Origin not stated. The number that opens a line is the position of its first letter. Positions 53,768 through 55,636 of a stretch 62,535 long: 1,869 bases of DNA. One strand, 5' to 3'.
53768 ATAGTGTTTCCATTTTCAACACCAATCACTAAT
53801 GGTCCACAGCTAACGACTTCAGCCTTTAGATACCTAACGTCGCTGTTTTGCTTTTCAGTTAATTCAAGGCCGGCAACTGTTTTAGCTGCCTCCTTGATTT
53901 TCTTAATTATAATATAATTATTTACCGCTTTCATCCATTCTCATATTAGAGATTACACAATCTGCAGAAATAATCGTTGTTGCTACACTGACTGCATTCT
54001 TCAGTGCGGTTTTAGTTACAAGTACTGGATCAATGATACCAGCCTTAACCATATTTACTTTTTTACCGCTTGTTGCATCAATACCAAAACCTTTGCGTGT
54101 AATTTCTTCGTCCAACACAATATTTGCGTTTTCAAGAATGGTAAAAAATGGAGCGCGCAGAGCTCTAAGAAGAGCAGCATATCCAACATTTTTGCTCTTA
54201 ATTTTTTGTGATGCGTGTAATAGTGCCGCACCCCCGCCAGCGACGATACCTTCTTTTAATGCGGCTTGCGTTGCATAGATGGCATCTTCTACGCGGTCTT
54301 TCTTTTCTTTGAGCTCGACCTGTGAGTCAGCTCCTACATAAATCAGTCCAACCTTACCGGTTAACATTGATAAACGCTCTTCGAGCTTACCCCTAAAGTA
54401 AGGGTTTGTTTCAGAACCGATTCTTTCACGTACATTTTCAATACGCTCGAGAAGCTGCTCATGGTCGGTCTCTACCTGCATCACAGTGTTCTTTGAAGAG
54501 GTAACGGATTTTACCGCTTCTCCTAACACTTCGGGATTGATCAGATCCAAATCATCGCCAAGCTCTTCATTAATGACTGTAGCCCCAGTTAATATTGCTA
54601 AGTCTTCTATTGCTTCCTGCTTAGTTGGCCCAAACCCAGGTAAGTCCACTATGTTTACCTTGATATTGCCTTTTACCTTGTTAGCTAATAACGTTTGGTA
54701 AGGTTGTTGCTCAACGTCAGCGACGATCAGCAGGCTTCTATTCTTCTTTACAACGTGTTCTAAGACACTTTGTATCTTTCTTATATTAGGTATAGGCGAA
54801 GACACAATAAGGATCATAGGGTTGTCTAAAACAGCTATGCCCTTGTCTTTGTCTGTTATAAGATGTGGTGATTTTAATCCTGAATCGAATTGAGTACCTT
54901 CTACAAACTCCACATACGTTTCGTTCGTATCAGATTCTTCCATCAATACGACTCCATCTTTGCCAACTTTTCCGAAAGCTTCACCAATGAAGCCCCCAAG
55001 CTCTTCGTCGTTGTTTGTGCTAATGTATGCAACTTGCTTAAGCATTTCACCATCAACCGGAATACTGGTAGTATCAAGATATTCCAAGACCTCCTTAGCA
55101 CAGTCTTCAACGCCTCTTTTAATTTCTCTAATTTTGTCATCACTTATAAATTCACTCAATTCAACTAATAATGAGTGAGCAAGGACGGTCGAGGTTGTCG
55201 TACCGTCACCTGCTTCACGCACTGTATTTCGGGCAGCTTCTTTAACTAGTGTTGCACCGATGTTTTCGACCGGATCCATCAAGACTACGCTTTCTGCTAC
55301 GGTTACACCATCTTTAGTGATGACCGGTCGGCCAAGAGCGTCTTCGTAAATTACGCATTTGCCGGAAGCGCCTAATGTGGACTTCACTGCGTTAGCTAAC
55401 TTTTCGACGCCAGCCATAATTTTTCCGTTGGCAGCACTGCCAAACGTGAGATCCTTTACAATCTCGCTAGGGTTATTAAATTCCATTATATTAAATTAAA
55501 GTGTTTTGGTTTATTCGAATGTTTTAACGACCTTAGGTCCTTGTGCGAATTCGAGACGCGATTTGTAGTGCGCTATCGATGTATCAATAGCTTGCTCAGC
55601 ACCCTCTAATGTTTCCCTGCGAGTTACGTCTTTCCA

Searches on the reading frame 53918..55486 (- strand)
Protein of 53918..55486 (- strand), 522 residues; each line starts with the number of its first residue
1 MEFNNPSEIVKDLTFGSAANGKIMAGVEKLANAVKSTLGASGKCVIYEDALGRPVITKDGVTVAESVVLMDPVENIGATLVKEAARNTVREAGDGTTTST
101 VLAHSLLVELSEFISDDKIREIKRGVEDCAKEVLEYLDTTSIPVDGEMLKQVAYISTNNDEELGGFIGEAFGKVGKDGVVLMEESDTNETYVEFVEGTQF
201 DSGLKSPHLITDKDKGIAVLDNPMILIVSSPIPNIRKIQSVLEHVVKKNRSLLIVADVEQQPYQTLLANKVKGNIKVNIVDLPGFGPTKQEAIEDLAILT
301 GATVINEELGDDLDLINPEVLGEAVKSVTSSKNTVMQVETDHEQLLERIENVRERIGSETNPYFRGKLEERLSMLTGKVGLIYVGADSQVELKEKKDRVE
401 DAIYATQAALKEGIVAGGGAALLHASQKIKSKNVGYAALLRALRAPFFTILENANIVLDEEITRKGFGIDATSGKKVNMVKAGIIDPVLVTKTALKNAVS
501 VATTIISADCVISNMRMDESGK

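Call 33: search_protein_families(library=phrogs, proteins=[window:53918-55486:-], max_evalue=0.001)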
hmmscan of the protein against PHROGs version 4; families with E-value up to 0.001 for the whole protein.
window:53918-55486:- (522 aa): 1 family
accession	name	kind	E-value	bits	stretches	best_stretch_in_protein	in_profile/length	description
phrog_5725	-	other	6.1e-141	471.6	1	9-518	3-537/540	chaperonin groEL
